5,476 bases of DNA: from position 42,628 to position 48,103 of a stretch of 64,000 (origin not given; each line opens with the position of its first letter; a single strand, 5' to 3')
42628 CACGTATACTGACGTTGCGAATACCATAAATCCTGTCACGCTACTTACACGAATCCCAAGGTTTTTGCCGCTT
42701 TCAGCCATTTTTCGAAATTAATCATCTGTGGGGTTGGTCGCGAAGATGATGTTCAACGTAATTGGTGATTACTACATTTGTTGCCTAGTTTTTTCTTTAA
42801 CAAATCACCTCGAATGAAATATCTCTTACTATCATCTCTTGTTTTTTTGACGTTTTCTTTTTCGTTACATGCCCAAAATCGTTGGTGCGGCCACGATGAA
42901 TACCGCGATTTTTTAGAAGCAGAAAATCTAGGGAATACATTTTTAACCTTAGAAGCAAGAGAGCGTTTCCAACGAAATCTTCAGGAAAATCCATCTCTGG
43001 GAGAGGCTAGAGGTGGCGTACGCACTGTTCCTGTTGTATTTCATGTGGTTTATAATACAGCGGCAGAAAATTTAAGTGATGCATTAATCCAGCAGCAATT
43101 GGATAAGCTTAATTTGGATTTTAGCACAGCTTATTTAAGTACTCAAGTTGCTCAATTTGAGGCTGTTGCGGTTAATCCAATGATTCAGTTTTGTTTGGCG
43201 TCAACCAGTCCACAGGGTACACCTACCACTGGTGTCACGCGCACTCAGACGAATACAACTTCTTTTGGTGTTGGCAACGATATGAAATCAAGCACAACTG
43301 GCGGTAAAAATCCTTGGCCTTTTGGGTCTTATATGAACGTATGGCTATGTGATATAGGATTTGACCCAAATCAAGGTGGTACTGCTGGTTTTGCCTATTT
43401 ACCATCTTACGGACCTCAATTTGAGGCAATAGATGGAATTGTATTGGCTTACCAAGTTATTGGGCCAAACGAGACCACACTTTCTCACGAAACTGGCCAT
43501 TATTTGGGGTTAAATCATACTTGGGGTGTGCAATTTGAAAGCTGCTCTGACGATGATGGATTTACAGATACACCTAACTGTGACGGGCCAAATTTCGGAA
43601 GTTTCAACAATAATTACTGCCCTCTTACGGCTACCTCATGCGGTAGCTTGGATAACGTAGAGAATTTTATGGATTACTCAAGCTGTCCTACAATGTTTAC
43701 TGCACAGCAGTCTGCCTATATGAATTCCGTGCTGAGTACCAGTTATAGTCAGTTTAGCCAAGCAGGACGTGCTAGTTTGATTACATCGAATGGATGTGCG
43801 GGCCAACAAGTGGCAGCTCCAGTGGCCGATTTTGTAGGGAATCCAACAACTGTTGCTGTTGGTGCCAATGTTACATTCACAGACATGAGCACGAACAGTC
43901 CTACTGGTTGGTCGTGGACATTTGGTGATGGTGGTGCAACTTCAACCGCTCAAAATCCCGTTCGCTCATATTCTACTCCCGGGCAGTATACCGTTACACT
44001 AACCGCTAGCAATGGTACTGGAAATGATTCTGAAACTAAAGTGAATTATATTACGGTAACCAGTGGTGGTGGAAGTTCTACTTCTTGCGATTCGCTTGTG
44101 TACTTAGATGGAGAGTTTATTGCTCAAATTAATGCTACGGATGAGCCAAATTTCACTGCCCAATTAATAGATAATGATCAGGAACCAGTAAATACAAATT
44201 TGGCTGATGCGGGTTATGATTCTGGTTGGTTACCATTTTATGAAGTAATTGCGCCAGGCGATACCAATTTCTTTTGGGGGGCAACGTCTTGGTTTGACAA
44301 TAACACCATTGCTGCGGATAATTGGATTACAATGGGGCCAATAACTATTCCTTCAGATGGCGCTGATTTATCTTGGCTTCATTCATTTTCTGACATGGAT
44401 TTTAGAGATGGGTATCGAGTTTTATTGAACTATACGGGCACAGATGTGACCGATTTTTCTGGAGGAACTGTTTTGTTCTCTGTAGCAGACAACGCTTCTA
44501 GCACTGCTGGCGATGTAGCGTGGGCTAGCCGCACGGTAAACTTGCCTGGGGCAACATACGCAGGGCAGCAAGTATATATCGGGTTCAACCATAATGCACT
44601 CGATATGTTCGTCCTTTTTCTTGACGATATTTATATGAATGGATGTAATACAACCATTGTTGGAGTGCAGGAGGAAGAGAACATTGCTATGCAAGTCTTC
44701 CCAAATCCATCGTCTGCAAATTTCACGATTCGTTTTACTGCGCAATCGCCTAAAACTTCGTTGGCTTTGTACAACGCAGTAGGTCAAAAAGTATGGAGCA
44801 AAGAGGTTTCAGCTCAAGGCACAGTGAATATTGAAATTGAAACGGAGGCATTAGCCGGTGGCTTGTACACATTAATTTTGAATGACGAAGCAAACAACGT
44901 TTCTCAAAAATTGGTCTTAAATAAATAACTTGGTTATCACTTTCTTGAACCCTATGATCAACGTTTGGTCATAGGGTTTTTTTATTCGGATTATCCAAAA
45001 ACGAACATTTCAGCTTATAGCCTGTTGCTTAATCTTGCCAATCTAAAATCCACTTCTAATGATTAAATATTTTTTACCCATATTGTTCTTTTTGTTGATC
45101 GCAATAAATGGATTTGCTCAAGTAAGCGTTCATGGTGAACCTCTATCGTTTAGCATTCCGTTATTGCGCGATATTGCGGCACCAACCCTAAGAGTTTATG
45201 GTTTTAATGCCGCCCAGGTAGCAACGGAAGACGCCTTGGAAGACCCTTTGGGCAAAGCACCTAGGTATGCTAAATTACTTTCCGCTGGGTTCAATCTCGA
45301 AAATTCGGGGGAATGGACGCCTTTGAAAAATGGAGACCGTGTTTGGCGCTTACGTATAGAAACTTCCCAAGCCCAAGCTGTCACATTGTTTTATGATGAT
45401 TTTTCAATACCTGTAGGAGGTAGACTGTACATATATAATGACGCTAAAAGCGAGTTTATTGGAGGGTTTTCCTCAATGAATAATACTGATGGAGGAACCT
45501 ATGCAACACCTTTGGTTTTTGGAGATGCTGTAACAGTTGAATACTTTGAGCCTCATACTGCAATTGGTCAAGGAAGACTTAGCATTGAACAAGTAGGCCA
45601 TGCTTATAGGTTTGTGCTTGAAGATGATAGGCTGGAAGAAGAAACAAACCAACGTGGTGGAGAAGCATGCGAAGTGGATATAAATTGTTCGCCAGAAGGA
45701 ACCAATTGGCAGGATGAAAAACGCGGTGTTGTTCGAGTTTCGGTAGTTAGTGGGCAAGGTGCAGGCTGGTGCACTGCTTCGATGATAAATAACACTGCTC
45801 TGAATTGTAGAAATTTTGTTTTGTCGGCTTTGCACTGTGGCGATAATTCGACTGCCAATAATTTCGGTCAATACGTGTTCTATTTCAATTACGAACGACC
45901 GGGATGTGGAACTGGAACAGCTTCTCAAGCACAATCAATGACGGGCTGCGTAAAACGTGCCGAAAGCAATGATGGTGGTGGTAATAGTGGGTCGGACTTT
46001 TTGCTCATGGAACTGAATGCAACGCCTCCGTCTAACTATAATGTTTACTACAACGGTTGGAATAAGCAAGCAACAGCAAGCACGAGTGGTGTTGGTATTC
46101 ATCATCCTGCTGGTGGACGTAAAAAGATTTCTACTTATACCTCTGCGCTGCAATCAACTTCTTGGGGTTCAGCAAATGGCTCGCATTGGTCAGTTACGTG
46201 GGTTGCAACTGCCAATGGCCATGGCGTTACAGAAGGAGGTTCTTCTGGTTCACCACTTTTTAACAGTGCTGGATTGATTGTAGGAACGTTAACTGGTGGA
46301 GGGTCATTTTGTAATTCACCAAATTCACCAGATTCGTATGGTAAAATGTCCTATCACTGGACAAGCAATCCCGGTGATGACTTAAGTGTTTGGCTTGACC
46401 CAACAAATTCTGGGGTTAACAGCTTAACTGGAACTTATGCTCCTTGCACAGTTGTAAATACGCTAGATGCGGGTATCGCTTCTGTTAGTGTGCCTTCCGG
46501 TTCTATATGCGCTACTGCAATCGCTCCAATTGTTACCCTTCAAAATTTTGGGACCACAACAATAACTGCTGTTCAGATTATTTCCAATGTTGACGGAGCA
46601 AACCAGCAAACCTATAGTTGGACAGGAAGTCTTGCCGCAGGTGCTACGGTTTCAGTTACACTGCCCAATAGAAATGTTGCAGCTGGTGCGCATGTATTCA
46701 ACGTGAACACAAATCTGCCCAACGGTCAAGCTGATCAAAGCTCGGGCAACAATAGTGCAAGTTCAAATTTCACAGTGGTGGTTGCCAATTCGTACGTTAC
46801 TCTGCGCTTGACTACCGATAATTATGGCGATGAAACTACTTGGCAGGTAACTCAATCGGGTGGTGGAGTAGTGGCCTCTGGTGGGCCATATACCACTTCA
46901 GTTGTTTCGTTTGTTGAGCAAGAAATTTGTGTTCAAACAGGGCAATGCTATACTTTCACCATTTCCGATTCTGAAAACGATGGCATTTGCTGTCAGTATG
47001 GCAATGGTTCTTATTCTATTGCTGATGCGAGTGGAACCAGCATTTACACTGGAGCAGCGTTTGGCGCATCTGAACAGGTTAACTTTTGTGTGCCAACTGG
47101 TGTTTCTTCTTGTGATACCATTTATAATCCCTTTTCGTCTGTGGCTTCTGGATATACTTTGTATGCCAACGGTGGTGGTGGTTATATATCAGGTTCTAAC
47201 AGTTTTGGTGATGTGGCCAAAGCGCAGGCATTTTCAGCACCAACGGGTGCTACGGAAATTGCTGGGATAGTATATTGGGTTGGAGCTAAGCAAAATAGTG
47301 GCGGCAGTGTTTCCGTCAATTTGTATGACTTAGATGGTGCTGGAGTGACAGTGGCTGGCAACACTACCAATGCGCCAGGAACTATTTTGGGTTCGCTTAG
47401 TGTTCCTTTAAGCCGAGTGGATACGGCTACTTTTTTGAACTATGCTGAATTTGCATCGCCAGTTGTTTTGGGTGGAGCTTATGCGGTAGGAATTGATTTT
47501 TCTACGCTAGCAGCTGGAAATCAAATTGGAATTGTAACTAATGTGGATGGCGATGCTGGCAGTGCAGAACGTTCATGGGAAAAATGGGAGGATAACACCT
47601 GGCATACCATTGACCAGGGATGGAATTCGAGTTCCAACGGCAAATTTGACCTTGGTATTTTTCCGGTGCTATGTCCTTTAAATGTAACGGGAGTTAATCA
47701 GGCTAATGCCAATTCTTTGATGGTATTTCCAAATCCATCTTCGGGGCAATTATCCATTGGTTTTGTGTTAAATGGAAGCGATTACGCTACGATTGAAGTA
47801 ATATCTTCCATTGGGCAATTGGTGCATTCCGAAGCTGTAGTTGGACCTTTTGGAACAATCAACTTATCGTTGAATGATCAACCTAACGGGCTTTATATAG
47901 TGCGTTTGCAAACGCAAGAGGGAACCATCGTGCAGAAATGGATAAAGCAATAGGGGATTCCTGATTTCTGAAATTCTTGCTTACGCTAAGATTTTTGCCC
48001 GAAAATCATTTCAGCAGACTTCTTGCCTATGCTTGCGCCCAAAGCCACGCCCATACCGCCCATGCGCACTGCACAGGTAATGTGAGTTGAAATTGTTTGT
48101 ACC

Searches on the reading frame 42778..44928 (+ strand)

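Call 10: search_protein_families(library=pfam, proteins=[window:42778-44928:+], max_evalue=0.001)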
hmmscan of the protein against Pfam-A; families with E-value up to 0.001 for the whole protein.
window:42778-44928:+ (716 aa): 4 families
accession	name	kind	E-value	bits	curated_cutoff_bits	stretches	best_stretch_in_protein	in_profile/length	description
PF18911.6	PKD_4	-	1.2e-17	64.1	27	1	346-427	2-85/85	PKD domain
PF05572.19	Peptidase_M43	-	7.3e-17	62.1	23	1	179-319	11-151/152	Pregnancy-associated plasma protein-A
PF00801.26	PKD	-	9.9e-13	48.3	23.5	1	353-421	5-76/80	PKD domain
PF18962.6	Por_Secre_tail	-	5.8e-11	43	27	1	640-713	1-74/75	Secretion system C-terminal sorting domain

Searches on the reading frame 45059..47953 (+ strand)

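Call 10: search_protein_families(library=pfam, proteins=[window:45059-47953:+], max_evalue=0.001)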
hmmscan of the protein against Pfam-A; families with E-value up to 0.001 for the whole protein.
window:45059-47953:+ (964 aa): 2 families
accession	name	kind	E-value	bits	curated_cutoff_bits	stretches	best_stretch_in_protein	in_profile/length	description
PF18962.6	Por_Secre_tail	-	2.5e-10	40.9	27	1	889-962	1-74/75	Secretion system C-terminal sorting domain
PF11589.14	DUF3244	-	0.00089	19.6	25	0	907-961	39-94/96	Domain of unknown function (DUF3244)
